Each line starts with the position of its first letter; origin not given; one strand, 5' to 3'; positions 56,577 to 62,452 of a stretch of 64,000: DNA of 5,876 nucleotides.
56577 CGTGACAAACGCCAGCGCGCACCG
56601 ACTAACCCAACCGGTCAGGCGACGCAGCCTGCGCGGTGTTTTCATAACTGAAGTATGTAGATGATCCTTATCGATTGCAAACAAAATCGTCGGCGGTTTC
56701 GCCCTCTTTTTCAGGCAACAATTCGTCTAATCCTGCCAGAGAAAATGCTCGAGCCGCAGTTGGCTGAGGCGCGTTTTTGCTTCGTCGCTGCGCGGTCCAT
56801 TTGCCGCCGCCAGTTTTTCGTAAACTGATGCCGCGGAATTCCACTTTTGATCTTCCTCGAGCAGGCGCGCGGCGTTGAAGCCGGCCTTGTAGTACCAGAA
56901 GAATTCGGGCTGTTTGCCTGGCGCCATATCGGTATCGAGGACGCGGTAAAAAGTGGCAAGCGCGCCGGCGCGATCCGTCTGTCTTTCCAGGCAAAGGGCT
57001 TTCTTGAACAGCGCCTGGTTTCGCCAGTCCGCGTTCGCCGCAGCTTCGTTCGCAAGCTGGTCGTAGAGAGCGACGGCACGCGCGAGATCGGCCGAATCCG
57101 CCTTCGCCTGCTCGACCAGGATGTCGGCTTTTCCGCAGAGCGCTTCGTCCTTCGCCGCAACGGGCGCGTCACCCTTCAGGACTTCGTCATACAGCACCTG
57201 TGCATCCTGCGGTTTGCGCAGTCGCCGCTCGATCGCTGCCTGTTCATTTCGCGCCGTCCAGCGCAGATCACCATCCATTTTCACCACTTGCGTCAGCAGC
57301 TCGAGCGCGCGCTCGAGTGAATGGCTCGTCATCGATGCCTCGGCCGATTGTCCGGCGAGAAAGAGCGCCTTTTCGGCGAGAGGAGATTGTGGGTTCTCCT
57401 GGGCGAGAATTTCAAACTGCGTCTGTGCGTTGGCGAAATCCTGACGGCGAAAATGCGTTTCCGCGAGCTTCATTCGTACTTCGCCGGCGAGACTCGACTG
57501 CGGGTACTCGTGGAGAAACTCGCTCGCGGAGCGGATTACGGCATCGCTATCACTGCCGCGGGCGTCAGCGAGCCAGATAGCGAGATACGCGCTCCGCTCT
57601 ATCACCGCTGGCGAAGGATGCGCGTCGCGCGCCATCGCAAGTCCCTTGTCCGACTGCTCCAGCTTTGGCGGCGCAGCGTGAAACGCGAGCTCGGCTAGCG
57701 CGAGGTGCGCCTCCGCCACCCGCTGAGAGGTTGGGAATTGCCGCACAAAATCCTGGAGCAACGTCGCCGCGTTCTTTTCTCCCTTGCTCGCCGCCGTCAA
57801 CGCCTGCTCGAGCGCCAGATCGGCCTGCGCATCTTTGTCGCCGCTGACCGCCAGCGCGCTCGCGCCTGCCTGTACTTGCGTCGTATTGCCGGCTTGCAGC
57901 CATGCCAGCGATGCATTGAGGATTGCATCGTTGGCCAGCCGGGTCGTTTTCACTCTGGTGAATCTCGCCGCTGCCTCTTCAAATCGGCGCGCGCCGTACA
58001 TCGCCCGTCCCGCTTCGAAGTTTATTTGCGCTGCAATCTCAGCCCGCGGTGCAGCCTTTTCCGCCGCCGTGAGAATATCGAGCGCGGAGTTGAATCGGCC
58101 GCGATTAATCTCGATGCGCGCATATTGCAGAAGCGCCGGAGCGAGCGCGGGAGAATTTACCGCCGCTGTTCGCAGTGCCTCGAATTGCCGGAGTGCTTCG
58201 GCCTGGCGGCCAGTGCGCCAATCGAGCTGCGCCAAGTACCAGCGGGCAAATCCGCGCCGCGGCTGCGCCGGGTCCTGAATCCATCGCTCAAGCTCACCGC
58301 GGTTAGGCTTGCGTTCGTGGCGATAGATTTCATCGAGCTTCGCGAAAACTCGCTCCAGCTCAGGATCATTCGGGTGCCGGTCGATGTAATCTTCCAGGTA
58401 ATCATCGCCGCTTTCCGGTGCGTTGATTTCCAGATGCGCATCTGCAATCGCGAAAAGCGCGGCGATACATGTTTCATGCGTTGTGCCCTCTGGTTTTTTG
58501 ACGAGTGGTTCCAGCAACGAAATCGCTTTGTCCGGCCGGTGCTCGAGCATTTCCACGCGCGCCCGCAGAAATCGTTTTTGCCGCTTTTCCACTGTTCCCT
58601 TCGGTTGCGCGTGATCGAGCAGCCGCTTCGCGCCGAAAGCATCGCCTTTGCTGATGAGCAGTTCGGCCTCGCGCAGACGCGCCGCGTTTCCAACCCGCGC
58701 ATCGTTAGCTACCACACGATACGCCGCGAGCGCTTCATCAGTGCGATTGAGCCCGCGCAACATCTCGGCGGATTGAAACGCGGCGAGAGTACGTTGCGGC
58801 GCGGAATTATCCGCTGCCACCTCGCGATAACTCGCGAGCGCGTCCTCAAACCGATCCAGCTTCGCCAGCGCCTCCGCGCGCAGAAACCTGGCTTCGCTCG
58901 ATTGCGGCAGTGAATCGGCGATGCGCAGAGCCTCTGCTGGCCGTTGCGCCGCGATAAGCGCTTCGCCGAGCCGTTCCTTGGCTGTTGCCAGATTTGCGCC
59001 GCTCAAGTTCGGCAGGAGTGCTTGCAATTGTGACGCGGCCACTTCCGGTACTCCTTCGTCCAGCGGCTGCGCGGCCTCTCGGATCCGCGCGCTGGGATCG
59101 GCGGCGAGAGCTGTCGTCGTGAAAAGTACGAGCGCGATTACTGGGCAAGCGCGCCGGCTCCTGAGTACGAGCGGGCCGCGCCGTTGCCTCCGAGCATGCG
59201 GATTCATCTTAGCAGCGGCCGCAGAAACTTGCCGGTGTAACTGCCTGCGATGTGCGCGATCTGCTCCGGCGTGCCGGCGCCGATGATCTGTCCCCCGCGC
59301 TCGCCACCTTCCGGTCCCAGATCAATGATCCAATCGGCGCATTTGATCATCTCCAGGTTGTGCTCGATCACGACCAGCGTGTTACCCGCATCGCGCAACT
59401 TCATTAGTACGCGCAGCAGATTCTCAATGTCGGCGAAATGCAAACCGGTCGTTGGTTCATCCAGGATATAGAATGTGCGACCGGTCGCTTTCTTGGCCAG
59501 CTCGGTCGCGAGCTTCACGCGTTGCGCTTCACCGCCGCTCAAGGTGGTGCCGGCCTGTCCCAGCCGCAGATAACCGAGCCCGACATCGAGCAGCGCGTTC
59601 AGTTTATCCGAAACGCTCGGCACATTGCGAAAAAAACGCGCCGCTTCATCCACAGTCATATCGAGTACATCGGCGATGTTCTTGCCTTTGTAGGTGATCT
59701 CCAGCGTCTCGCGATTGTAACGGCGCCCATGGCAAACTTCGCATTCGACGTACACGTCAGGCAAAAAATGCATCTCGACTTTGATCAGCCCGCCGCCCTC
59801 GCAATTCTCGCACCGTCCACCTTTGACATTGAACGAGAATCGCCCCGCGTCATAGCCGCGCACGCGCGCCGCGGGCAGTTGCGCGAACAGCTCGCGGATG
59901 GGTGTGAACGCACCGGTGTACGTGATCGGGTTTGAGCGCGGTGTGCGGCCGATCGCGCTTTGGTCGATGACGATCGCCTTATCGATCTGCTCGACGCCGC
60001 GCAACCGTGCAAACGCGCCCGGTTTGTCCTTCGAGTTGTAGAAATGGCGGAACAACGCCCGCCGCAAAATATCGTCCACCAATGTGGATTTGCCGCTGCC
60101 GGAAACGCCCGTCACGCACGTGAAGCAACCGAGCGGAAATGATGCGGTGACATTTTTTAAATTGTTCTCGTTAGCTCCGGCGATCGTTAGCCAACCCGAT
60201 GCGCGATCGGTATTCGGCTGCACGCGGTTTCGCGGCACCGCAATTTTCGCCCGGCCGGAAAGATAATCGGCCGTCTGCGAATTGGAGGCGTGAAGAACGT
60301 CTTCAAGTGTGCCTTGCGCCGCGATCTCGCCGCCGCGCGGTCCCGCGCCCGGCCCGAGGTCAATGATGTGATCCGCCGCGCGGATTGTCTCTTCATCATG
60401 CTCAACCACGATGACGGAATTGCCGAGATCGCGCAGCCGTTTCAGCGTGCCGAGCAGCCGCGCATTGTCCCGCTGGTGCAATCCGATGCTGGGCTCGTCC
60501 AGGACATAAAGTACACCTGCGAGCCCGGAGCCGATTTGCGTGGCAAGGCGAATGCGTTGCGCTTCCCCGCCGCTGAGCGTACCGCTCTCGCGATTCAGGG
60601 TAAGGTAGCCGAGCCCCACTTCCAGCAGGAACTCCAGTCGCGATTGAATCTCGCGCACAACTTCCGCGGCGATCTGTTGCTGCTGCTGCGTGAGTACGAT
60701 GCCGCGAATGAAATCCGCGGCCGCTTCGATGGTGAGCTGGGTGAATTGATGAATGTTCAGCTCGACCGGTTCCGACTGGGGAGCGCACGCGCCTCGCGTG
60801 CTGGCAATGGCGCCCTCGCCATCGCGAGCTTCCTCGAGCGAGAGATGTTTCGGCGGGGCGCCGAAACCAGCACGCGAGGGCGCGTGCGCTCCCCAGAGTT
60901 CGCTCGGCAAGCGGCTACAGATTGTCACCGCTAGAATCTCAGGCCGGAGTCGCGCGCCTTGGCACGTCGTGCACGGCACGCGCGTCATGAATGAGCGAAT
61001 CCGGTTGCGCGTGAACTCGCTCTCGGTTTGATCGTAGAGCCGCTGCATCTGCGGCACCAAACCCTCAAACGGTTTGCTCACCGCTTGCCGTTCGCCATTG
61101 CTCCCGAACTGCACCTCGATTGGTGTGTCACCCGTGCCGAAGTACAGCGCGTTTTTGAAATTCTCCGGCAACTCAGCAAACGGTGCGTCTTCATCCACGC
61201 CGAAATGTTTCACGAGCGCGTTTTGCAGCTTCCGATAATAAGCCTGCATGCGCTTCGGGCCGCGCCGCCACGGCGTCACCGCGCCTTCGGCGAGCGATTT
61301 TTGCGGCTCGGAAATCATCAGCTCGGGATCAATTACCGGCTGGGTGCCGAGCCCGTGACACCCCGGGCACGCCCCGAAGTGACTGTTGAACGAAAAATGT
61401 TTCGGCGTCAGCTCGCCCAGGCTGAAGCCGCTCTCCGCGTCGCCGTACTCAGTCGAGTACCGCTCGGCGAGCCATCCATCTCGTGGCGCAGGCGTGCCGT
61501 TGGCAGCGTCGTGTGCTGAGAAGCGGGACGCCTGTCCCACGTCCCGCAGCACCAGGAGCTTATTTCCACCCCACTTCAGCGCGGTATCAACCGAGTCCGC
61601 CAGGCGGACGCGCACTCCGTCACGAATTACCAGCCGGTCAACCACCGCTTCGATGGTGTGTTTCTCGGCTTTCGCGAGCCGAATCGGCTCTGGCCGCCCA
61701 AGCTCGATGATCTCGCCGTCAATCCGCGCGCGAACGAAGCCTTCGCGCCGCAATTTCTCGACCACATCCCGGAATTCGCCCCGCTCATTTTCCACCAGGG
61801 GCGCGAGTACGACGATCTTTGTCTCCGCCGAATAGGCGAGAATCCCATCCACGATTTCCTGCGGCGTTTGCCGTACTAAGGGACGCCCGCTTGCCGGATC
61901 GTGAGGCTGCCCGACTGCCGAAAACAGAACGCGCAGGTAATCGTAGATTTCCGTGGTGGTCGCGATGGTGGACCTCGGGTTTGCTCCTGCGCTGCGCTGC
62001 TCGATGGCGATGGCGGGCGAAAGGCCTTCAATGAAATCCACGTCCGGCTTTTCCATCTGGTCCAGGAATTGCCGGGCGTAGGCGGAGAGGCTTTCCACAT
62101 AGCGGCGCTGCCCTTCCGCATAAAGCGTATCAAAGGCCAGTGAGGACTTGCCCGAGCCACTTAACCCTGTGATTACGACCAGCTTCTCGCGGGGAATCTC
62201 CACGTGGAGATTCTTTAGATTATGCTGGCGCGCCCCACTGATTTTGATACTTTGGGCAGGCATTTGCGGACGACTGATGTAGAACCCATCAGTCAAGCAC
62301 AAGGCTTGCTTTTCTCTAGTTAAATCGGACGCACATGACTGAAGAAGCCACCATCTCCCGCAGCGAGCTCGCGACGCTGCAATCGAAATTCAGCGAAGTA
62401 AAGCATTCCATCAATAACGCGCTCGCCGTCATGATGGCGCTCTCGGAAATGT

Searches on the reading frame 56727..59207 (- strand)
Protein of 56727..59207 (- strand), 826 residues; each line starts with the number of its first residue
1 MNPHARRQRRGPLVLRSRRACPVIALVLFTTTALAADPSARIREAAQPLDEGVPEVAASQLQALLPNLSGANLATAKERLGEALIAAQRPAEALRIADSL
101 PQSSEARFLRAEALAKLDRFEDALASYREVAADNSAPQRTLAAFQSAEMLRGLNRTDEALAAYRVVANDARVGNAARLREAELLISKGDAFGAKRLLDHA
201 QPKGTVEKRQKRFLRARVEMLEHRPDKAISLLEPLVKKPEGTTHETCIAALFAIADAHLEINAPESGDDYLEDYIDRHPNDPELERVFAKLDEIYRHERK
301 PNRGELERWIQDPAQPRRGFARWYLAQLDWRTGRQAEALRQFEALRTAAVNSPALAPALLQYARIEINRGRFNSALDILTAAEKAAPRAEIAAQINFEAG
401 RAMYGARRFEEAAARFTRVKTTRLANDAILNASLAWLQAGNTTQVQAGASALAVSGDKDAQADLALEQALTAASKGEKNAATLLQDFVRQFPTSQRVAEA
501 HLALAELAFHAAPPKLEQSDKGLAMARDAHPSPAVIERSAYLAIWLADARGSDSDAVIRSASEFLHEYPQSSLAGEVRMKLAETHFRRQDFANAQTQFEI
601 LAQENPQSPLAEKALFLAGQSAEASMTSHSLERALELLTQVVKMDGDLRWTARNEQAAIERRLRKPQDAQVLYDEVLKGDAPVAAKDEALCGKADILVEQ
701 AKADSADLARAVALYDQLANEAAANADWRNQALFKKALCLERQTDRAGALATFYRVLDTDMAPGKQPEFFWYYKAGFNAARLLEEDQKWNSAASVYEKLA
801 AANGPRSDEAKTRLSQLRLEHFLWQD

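Call 7: search_protein_families(library=pfam, proteins=[window:56727-59207:-], max_evalue=0.1)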
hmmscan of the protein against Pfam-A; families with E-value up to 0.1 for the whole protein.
window:56727-59207:- (826 aa): 15 families
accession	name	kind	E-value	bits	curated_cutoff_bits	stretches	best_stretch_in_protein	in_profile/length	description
PF13428.12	TPR_14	-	3.3e-13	49.3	23.5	1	358-391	3-36/44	Tetratricopeptide repeat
PF13174.12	TPR_6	-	5.9e-13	49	26.3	1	731-758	1-28/33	Tetratricopeptide repeat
PF13432.12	TPR_16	-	2.3e-08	34.7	32.7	3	109-167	2-58/65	Tetratricopeptide repeat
PF13525.12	YfiO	-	1.4e-07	31.9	25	1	563-628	30-95/203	Outer membrane lipoprotein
PF07719.23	TPR_2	-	8.5e-06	26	27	1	105-131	2-28/34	Tetratricopeptide repeat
PF14559.12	TPR_19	-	1.2e-05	26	25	2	336-392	8-62/68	Tetratricopeptide repeat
PF13512.12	TPR_18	-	6.2e-05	23.6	21.9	0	561-633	33-104/145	Tetratricopeptide repeat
PF10602.15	RPN7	-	0.00075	19.7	29.6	1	331-425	48-145/174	26S proteasome subunit RPN7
PF12895.13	ANAPC3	-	0.00095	19.8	27.2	1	80-129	29-81/82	Anaphase-promoting complex, cyclosome, subunit 3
PF09976.15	TPR_21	-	0.0021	18.3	25.5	1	549-613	50-114/193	Tetratricopeptide repeat-like domain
PF00515.34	TPR_1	-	0.0021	18.2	27.8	0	105-129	2-26/34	Tetratricopeptide repeat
PF25064.1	ARM_TT21_5th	-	0.013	16.3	27.8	0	579-608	5-34/117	TT21 fifth ARM repeats domain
PF25058.1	ARM_TT21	-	0.023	15.1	27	0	575-659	57-137/155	Tetratricopeptide repeat protein 21 ARM repeat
PF13431.12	TPR_17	-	0.024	15.3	24.4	0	99-124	8-33/34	Tetratricopeptide repeat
PF10300.15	Iml2-TPR_39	-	0.024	13.8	22.2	1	351-419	259-328/467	Iml2/Tetratricopeptide repeat protein 39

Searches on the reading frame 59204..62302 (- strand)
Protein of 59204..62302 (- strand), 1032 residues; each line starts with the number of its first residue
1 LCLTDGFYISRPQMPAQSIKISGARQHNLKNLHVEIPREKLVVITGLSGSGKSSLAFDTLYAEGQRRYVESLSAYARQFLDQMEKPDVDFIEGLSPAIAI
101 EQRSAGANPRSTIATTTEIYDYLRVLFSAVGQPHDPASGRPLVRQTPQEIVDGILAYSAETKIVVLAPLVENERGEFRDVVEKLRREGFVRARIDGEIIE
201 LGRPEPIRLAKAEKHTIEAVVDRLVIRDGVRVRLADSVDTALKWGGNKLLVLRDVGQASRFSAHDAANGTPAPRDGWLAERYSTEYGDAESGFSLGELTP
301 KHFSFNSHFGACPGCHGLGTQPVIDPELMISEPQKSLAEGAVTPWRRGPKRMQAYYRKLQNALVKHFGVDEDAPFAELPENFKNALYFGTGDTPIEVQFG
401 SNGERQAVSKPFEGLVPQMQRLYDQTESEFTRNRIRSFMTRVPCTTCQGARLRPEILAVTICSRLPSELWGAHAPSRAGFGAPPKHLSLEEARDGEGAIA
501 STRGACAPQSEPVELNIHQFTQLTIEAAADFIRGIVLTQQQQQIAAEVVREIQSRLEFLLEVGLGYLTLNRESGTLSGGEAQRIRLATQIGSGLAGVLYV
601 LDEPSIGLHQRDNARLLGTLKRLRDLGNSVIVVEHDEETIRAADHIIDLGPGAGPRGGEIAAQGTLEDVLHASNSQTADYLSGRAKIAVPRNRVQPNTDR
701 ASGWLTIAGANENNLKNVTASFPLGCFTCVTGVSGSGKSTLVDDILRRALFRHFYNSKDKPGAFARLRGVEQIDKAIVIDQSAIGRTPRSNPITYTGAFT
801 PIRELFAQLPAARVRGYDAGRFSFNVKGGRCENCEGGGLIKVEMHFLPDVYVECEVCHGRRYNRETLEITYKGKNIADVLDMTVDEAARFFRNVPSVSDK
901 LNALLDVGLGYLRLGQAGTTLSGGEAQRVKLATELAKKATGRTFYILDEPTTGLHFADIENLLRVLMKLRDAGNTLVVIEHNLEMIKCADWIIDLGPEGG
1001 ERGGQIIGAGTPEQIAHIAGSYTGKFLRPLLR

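Call 7: search_protein_families(library=pfam, proteins=[window:59204-62302:-], max_evalue=0.1)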
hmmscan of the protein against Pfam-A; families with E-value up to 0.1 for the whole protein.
window:59204-62302:- (1032 aa): 28 families (the best 25 are shown)
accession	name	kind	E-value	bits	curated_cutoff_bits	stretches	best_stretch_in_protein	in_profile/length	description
PF17760.6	UvrA_inter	-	8e-32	109.8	23.3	1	145-252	1-106/109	UvrA interaction domain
PF17755.6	UvrA_DNA-bind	-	2.5e-29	102.3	23.2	1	325-436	1-109/110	UvrA DNA-binding domain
PF00005.33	ABC_tran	-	5.2e-19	69.6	25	2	908-952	96-137/137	ABC transporter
PF02463.25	SMC_N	-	3.4e-13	50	40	1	920-993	136-209/220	RecF/RecN/SMC N terminal domain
PF13555.12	AAA_29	-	7.9e-09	35.6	27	2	714-745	11-42/61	P-loop containing region of AAA domain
PF13191.12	AAA_16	-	1.1e-08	36.2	32.6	2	35-96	20-75/167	AAA ATPase domain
PF13304.12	AAA_21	-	2.6e-08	34.7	27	1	927-979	243-296/304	AAA domain, putative AbiEii toxin, Type IV TA system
PF13476.12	AAA_23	-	1.4e-06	29.6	27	1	18-55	1-35/201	AAA domain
PF20703.3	nSTAND1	-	2.3e-06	28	27.1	1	25-62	19-56/379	Novel STAND NTPase 1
PF03193.22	RsgA_GTPase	-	5.5e-06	26.8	30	1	17-56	85-123/174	RsgA GTPase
PF13401.12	AAA_22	-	2e-05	25.3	27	0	39-155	5-76/130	AAA domain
PF13238.12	AAA_18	-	0.00011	23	29.4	0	729-749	2-22/128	AAA domain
PF13671.12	AAA_33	-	0.00025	21.8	27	0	730-748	4-22/143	AAA domain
PF01583.26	APS_kinase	-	0.0011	19.5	21.1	0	41-58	4-21/152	Adenylylsulphate kinase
PF20720.3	nSTAND3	-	0.0014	18.8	27.2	0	38-61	16-39/155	Novel STAND NTPase 3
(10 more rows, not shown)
